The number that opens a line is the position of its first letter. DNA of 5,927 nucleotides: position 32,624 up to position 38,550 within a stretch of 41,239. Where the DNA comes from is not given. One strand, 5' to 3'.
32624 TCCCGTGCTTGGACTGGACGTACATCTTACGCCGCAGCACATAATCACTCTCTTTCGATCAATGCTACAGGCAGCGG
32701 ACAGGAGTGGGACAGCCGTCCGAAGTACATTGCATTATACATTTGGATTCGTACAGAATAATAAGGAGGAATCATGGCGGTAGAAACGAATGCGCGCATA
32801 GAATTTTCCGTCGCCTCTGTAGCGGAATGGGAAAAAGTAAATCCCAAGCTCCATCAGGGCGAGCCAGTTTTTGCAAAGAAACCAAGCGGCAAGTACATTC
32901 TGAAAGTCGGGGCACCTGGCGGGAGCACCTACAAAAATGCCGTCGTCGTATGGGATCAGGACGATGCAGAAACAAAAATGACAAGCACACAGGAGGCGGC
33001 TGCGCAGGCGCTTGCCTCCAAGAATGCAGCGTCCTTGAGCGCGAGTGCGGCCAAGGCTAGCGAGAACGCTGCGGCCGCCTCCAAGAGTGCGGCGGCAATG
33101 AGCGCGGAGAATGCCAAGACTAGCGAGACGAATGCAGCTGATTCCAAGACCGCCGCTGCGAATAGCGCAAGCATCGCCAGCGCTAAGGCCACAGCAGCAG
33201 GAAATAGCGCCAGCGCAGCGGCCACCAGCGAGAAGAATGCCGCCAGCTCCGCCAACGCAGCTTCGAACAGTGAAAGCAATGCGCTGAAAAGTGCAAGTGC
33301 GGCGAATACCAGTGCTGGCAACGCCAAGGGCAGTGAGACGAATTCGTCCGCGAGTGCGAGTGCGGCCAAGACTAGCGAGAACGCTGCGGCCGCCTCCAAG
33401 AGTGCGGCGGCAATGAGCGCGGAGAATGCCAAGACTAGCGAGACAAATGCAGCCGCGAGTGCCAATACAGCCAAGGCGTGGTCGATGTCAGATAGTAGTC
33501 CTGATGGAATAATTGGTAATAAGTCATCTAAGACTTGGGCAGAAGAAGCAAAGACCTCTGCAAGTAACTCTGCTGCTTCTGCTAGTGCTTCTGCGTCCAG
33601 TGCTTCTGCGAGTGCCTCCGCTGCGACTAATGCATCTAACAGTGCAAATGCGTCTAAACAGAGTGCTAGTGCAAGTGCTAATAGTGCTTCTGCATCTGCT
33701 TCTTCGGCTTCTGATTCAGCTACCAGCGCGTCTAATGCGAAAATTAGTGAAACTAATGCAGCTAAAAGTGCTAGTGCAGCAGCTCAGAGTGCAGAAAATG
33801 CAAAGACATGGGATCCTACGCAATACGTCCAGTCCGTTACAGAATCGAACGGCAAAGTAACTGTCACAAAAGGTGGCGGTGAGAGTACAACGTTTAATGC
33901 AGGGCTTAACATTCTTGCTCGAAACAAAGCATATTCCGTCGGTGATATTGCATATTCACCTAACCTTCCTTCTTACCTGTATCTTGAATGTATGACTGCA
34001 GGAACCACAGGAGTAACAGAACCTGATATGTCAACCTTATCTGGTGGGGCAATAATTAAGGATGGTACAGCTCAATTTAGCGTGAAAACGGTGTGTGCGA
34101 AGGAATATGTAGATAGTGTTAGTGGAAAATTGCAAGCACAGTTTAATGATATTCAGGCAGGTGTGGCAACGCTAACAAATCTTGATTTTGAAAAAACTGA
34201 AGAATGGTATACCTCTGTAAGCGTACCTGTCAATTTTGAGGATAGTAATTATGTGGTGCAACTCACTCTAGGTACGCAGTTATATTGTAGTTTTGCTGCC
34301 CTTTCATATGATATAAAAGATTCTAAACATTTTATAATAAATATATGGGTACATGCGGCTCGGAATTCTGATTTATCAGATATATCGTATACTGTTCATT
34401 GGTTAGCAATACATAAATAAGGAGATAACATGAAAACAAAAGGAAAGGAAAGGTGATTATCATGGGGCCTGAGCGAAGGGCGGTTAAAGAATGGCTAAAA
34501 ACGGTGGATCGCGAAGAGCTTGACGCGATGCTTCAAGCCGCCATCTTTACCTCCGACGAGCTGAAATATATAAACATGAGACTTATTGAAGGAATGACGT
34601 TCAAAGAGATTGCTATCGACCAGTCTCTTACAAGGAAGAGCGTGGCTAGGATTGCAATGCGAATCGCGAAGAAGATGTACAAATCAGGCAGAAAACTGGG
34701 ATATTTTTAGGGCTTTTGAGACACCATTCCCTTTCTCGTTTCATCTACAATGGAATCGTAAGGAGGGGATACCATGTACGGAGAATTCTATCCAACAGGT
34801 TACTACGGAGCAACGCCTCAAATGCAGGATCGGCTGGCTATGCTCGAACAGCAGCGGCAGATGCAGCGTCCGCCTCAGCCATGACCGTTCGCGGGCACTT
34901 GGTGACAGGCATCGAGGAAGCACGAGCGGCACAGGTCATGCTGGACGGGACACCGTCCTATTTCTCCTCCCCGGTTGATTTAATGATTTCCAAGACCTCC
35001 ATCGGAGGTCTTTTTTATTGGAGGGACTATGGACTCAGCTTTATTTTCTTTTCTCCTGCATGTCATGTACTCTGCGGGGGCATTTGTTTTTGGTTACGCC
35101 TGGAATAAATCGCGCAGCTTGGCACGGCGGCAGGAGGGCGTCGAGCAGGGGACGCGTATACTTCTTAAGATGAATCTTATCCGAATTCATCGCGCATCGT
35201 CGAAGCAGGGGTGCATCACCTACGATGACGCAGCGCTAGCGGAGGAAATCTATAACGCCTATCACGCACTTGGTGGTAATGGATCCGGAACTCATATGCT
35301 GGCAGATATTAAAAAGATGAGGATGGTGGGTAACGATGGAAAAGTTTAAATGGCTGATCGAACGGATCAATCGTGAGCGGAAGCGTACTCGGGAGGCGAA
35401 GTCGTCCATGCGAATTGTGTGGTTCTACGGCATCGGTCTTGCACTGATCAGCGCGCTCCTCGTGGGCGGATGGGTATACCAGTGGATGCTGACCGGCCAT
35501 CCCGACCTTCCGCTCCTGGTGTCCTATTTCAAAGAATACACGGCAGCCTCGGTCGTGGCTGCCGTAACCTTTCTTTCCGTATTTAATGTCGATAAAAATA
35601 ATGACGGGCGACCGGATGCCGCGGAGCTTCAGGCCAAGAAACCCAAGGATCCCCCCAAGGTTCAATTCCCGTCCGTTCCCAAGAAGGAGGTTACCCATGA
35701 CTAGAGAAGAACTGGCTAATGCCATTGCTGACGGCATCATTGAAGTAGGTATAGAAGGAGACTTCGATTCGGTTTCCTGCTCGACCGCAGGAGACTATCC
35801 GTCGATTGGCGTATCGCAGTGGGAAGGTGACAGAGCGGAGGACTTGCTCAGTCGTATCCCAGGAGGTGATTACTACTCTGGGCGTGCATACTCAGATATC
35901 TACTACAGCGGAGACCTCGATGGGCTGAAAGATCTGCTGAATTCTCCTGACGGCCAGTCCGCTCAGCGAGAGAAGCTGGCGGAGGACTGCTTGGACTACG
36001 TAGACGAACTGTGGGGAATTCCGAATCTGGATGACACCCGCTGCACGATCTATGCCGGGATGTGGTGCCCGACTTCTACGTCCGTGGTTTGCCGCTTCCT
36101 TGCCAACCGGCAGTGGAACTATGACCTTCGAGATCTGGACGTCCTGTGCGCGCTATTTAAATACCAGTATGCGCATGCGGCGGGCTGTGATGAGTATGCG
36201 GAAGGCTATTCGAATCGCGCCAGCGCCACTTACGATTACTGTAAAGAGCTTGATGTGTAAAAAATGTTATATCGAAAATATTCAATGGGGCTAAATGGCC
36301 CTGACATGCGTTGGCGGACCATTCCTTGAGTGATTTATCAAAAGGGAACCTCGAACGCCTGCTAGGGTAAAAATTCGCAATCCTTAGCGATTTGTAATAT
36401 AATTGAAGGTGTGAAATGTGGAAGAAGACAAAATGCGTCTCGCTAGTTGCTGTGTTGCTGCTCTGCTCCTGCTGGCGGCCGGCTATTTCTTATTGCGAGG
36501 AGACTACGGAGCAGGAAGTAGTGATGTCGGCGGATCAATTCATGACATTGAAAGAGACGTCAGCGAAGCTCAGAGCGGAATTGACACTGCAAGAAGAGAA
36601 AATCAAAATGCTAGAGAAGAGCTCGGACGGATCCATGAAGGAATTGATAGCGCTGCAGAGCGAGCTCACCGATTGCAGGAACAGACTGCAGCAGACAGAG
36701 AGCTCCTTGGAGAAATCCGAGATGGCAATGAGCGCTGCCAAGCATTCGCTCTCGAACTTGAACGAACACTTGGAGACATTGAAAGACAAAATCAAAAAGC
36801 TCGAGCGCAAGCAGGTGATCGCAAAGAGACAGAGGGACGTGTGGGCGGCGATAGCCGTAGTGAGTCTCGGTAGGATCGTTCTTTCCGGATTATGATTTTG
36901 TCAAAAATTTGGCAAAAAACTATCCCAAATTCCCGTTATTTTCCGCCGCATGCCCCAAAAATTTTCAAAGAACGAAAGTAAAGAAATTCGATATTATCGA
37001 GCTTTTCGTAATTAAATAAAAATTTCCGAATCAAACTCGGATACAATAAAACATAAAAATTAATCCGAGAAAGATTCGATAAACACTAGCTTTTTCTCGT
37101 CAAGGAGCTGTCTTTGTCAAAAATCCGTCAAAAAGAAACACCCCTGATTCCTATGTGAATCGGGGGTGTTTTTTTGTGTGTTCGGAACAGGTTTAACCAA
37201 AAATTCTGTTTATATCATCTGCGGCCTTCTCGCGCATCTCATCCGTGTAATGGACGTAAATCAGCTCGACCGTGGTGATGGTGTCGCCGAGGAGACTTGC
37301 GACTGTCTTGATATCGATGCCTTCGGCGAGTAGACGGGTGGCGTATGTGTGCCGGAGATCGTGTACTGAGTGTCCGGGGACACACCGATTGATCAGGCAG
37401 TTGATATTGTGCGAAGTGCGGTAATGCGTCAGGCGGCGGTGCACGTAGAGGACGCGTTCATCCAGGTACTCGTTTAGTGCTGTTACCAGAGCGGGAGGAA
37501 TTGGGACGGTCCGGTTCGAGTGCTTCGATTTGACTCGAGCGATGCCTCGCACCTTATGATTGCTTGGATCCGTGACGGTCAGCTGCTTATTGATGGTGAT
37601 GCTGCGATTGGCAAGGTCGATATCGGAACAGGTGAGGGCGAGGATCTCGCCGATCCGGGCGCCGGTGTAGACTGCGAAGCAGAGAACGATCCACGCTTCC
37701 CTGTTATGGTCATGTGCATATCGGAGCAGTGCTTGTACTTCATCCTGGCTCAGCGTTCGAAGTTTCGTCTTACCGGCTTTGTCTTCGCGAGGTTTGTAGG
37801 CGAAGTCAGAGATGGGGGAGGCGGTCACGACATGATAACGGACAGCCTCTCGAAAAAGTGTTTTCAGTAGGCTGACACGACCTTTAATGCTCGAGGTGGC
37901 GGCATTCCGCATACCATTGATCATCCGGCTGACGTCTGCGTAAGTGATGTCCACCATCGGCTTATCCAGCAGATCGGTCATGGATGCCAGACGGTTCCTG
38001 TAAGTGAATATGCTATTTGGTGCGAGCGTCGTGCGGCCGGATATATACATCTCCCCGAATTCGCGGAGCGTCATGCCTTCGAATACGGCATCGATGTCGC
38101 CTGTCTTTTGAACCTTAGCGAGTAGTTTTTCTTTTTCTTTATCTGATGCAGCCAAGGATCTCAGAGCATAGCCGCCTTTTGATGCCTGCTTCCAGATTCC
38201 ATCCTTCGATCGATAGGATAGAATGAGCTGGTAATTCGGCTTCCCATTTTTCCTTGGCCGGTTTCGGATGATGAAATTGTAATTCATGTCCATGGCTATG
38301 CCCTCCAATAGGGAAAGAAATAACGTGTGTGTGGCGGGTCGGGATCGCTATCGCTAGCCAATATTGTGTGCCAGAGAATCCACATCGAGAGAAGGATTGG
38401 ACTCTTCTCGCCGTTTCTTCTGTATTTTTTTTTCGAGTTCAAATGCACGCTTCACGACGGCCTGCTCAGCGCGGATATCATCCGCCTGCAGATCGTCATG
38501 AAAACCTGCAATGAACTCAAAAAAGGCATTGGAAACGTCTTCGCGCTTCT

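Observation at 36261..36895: Coiled-coil membrane-protein moron with its own promoter; two fully open overlapping reading frames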

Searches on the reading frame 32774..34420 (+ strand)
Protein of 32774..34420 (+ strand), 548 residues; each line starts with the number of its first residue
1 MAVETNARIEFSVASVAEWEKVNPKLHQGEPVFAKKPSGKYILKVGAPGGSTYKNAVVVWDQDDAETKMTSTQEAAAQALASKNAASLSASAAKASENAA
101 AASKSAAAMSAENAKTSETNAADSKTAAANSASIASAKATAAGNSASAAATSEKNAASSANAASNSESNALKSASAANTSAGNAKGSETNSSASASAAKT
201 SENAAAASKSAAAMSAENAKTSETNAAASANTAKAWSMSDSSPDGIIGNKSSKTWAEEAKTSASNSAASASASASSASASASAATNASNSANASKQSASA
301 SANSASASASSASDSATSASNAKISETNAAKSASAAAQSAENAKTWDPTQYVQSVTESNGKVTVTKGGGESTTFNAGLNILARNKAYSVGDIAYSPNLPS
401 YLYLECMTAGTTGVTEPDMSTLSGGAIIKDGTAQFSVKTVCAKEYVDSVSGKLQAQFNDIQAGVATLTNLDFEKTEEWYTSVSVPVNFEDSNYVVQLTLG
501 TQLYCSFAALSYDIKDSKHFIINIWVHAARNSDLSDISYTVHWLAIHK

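Call 5: search_protein_families(library=pfam, proteins=[window:32774-34420:+], max_evalue=0.01)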
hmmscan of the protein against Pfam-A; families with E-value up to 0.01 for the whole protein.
window:32774-34420:+ (548 aa): 0 families

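Call 6: search_protein_families(library=phrogs, proteins=[window:32774-34420:+], max_evalue=0.01)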
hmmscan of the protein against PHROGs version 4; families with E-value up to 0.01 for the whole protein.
window:32774-34420:+ (548 aa): 11 families
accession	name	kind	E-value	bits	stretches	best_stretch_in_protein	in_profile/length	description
phrog_1419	-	tail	2.7e-12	46.7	2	55-302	88-331/793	tail protein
phrog_3279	-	tail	1.4e-08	35.7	1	64-179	175-288/396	tail fiber protein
phrog_24369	-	tail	1.8e-08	33.4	1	62-191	75-204/1396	tail fiber protein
phrog_22609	-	tail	8.4e-08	31.3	1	63-235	150-322/1184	tail fiber protein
phrog_38058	-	tail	1.6e-06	27.6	1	65-269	259-465/708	tail fiber protein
phrog_22285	-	tail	4.3e-06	26.5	1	189-346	51-220/802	tail fiber protein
phrog_13980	-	tail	1.9e-05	24.6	1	302-371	207-276/756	tail fiber protein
phrog_6129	-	unknown function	3.6e-05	24.6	0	64-161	172-276/277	-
phrog_20658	-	head and packaging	7e-05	23.6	1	357-440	111-193/211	head decoration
phrog_3299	-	unknown function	8.8e-05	21.1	1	53-235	142-329/1385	-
phrog_24159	-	tail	0.00036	19.9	1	131-237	129-235/972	tail fiber protein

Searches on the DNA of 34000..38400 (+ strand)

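Call 7: search_dna_similar(query=window:34000-38400:+, collection=phages, mode=distant, max_rows=20)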
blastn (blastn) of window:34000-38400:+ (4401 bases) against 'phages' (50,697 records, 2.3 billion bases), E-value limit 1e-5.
No match.
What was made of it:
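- Tried and rejected: A DNA search found no relative of the locus (call 7).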

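Call 78: search_rna_families(source=window, start=34400, end=37250, threshold=evalue, max_evalue=1)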
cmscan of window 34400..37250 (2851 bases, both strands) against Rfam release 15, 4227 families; matches with E-value up to 1: 1.
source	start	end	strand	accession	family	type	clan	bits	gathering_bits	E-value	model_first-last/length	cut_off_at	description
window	37104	37175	+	RF02495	ohsC_RNA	Gene; antitoxin;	-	32.4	50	0.023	1-77/77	no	Oppression of Hydrophobic ORF by sRNA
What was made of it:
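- Tried and rejected: Only a sub-threshold ohsC-like hit on the terminator (call 78).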

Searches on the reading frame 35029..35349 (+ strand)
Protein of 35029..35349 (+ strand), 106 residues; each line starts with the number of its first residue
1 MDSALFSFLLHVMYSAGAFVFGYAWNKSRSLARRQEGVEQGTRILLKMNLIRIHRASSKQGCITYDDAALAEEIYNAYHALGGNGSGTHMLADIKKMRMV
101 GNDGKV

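Call 5: search_protein_families(library=pfam, proteins=[window:35029-35349:+], max_evalue=0.01)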
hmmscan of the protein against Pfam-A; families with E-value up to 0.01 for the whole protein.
window:35029-35349:+ (106 aa): 0 families

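Call 6: search_protein_families(library=phrogs, proteins=[window:35029-35349:+], max_evalue=0.01)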
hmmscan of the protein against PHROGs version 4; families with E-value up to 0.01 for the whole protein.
window:35029-35349:+ (106 aa): 2 families
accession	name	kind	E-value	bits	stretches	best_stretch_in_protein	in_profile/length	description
phrog_4105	-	unknown function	2e-14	54.7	1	10-98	8-97/103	-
phrog_4257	-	unknown function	1.9e-06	29.1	1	31-99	65-133/138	-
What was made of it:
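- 35029..35349 (+): 106-aa small membrane protein, first gene of the lysis cassette (phrog_4105, unknown function). PHROG hit E = 2e-14 in call 6.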

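Call 52: search_protein_families(library=ncbifam, proteins=[window:35029-35346:+], max_evalue=0.1)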
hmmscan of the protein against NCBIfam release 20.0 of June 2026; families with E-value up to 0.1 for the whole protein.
window:35029-35346:+ (106 aa): 0 families

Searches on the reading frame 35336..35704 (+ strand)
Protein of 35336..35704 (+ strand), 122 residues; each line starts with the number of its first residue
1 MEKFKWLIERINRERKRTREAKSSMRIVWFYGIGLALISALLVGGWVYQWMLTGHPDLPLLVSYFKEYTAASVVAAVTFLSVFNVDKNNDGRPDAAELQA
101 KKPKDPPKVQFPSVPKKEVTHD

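Call 5: search_protein_families(library=pfam, proteins=[window:35336-35704:+], max_evalue=0.01)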
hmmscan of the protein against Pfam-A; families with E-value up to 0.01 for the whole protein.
window:35336-35704:+ (122 aa): 0 families

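Call 6: search_protein_families(library=phrogs, proteins=[window:35336-35704:+], max_evalue=0.01)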
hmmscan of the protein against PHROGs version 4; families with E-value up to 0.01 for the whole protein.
window:35336-35704:+ (122 aa): 0 families

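Call 52: search_protein_families(library=ncbifam, proteins=[window:35336-35701:+], max_evalue=0.1)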
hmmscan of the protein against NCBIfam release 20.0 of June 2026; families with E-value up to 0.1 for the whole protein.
window:35336-35701:+ (122 aa): 1 family
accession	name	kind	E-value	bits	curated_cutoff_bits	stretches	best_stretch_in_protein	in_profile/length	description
NF007711.0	PRK10408.1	equivalog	0.074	13.2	124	1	4-64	19-78/112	L-valine transporter subunit YgaH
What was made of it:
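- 35336..35704 (+): 122-aa holin-like protein with two hydrophobic helices. Its start overlaps the upstream gene's end, and its end overlaps the downstream gene's start. No family hit (calls 5, 6, 52).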

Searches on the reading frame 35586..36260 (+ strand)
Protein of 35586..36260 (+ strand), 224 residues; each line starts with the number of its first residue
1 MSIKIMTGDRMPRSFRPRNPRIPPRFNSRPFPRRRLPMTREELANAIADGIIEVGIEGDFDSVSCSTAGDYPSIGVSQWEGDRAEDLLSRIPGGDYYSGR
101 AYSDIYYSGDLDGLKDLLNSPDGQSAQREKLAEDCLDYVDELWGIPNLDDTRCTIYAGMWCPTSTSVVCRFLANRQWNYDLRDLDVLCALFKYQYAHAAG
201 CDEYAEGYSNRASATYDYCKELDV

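Call 5: search_protein_families(library=pfam, proteins=[window:35586-36260:+], max_evalue=0.01)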
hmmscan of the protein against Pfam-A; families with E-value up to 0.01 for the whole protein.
window:35586-36260:+ (224 aa): 0 families

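Call 6: search_protein_families(library=phrogs, proteins=[window:35586-36260:+], max_evalue=0.01)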
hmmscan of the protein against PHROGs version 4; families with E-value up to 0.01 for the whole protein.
window:35586-36260:+ (224 aa): 0 families

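Call 50: search_protein_families(library=pfam, proteins=[window:35697-36257:+], max_evalue=1)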
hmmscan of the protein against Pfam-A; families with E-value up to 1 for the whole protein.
window:35697-36257:+ (187 aa): 0 families
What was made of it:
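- Closest known: XhlA of Bacillus PBSX-type lysis cassettes. Different: There is no Pfam XhlA match (call 50).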

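Call 51: search_solved_structures(query=window:35697-36257:+, max_evalue=1)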
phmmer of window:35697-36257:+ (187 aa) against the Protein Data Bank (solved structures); distinct sequences matched with E-value up to 1: 1.
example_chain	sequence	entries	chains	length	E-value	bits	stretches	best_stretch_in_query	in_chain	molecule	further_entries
4ja7_A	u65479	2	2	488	0.61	12.8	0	85-165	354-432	Serine/threonine-protein phosphatase 5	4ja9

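Call 52: search_protein_families(library=ncbifam, proteins=[window:35697-36257:+], max_evalue=0.1)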
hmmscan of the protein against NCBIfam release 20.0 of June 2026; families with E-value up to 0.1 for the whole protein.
window:35697-36257:+ (187 aa): 0 families

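Call 75: find_homologous_proteins(query=window:35697-36257:+, max_evalue=0.001)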
Query window:35697-36257:+ (187 aa): 391 proteins with E <= 0.001 among 466 candidates; the best 120 are listed.
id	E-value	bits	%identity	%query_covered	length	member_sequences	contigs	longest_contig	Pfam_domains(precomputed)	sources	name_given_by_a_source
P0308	6.1e-116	403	91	100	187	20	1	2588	-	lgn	-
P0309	7.8e-116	403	93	100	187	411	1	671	-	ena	-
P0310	9.6e-116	402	93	100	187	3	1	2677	-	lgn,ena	-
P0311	1.6e-100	353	81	99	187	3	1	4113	-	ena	-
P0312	1.5e-96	340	81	98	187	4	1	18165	-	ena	-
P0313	1.5e-93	330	78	100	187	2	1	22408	-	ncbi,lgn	-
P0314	2.7e-91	322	76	100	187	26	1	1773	-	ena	-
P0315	9.3e-91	321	77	100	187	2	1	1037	-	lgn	-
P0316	9.7e-76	272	66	99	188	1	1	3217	-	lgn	-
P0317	1.2e-74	268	66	100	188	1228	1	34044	-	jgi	jgi:hypothetical protein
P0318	1.7e-74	268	67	100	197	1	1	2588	-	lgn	-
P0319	1.4e-73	265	66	100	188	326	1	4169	-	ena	-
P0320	6.0e-73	263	65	100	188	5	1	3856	-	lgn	-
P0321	8.8e-73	262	66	100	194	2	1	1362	-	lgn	-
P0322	7.8e-72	259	62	100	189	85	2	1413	-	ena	-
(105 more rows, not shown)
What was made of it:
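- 35697..36260 (+): 187-aa endolysin candidate, an unannotated member of the lysozyme superfamily. Named ones come from Selenomonas, Selenomonadaceae and Phascolarctobacterium, plus one labelled Bacteroidota MAG (call 75).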

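Call 84: predict_structure(alignment_id=A6)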
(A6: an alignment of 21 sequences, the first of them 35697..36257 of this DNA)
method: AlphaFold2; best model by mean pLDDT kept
length: 187 residues; sequences in the alignment: 21
mean_pLDDT: 94.7   pTM: 0.88
mean pLDDT of the five models: 94.7, 86.7, 85.4, 85.3, 84.6
residues with pLDDT >= 90: 172; 70-90: 15; 50-70: 0; < 50: 0
segments of 3 or more residues with pLDDT < 50: none
pLDDT, mean of each block of 10 residues (from residue 1): 95 94 93 93 94 97 95 97 98 97 95 96 91 94 96 96 91 96 91
secondary structure, 60 per line:
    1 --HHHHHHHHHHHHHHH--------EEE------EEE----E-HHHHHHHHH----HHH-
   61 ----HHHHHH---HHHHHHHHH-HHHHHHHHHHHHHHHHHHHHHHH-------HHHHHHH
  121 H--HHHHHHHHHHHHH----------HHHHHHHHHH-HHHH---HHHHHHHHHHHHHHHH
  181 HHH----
elements in order: H3-17 E26-28 E35-37 H44-52 H65-70 H74-82 H84-106 H114-121 H124-136 H147-156 H158-161 H165-183
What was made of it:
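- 35697..36260 (+): AF2 model pLDDT 94.7 (call 84).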

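Call 87: fold_search(model_id=the predicted structure, library=pdb)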
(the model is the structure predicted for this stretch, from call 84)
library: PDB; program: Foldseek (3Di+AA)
matches with E <= 10: 149; with E <= 0.001: 0
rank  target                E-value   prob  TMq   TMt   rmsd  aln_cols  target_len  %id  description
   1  7c6d_A                6.2e-02  0.99  0.50  0.41   7.1       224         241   12  Crystal structure of E19A mutant chitosanase from Bacillus subtilis MY002 complexed with 6 GlcN. (released 2021-03-31)
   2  7c6c                  6.5e-02  0.99  0.52  0.43   7.0       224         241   13  Crystal structure of native chitosanase from Bacillus subtilis MY002 (released 2021-03-31)
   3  6lwu_A                2.2e-01  0.92  0.50  0.41   7.2       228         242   13  Complex of Gynuella sunshinyii GH46 chitosanase GsCsn46A E19A with chitopentaose (released 2021-02-10)
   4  4epi                  4.1e-01  0.90  0.53  0.34   5.5       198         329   13  The crystal structure of pesticin-T4 lysozyme hybrid stabilized by engineered disulfide bonds (released 2012-06-20)
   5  4rws_A                7.3e-01  0.69  0.48  0.24   6.2       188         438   11  Crystal structure of CXCR4 and viral chemokine antagonist vMIP-II complex (PSI Community Target) (released 2015-02-11)
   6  3sb6_A                7.7e-01  0.54  0.42  0.46   7.2       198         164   13  Cu-mediated Dimer of T4 Lysozyme D61H/K65H/R76H/R80H by Synthetic Symmetrization (released 2011-09-21)
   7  5ewx_A                8.5e-01  0.47  0.44  0.40  11.3       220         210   12  Fusion protein of T4 lysozyme and B4 domain of protein A from staphylococcal aureus with chemical cross-linker EY-CBS (released 2016-03-30)
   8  219l                  9.9e-01  0.47  0.41  0.46   7.3       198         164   14  PROTEIN STRUCTURE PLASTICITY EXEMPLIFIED BY INSERTION AND DELETION MUTANTS IN T4 LYSOZYME (released 1996-12-23)
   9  4hjy_A                9.9e-01  0.38  0.40  0.41   7.4       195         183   15  2.4 A Crystal structure of E. coli MltE-E64Q with bound chitopentaose (released 2012-10-24)
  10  4hjv_D                1.0e+00  0.44  0.43  0.44   8.0       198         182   14  Crystal structure of E. coli MltE with bound bulgecin and murodipeptide (released 2012-10-24)
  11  8hp8_B                1.1e+00  0.60  0.46  0.53   6.9       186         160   13  Crystal Structure of Engineered Endolysin EC340 derived from Gram-Negative Bacteria targeted Bacteriophage (released 2023-05-17)
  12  6ffi                  1.1e+00  0.44  0.43  0.23   8.0       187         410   14  Crystal Structure of mGluR5 in complex with MMPEP at 2.2 A (released 2018-03-07)
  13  4exm_A                1.2e+00  0.63  0.47  0.33   5.6       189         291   12  The crystal structure of an engineered phage lysin containing the binding domain of pesticin and the killing domain of (released 2012-06-20)
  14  4yx7_C                1.3e+00  0.44  0.44  0.43   6.4       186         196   13  Complex of SpaO(SPOA1,2) and OrgB(APAR)::T4lysozyme fusion protein (released 2015-06-03)
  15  2qb0_B                1.4e+00  0.60  0.50  0.41   5.0       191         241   12  Structure of the 2TEL crystallization module fused to T4 lysozyme with an Ala-Gly-Pro linker. (released 2008-10-14)
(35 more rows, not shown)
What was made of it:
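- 35697..36260 (+): The best PDB fold hits are GH46 chitosanase (probability 0.99), T4 lysozyme, pesticin and MltE, all with weak E-values (call 87).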

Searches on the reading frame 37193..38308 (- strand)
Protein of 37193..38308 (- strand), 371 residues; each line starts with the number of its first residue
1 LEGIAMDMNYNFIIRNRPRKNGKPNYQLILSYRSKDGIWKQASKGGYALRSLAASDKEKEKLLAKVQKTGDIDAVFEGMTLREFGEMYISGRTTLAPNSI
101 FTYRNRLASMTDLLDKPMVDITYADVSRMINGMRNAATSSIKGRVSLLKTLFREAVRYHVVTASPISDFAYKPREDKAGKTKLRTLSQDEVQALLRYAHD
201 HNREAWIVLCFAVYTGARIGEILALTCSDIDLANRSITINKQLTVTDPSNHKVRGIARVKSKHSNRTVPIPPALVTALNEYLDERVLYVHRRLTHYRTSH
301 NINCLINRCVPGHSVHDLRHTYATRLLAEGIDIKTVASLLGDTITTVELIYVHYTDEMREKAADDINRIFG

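Call 5: search_protein_families(library=pfam, proteins=[window:37193-38308:-], max_evalue=0.01)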
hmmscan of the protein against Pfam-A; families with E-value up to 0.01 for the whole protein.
window:37193-38308:- (371 aa): 3 families
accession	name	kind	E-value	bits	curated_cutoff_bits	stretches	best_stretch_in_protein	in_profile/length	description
PF00589.27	Phage_integrase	-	3.3e-21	76.2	27.1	1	185-356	2-170/172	Phage integrase family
PF02899.23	Phage_int_SAM_1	-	2.7e-06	28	22.3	1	88-157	7-81/83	Phage integrase, N-terminal SAM-like domain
PF13495.12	Phage_int_SAM_4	-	0.0089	16.8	27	0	94-156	13-79/85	Phage integrase, N-terminal SAM-like domain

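Call 6: search_protein_families(library=phrogs, proteins=[window:37193-38308:-], max_evalue=0.01)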
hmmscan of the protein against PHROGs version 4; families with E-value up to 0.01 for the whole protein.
window:37193-38308:- (371 aa): 8 families
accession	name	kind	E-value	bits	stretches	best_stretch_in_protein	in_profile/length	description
phrog_1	-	integration and excision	1.1e-57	197.6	1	17-370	115-451/611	integrase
phrog_216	-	integration and excision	3.8e-32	112.6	1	142-368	16-238/301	integrase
phrog_7685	-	integration and excision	2.3e-17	64.4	1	254-370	117-239/240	integrase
phrog_5830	-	integration and excision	6.7e-11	43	1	106-298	30-206/318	integrase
phrog_7269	-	integration and excision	2.7e-05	25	1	312-362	27-77/89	integrase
phrog_7244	-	integration and excision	0.0015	18.8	1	117-230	114-223/263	integrase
phrog_17497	-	unknown function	0.002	19.2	0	310-361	55-108/133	-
phrog_34557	-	integration and excision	0.0073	17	0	209-306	4-98/183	integrase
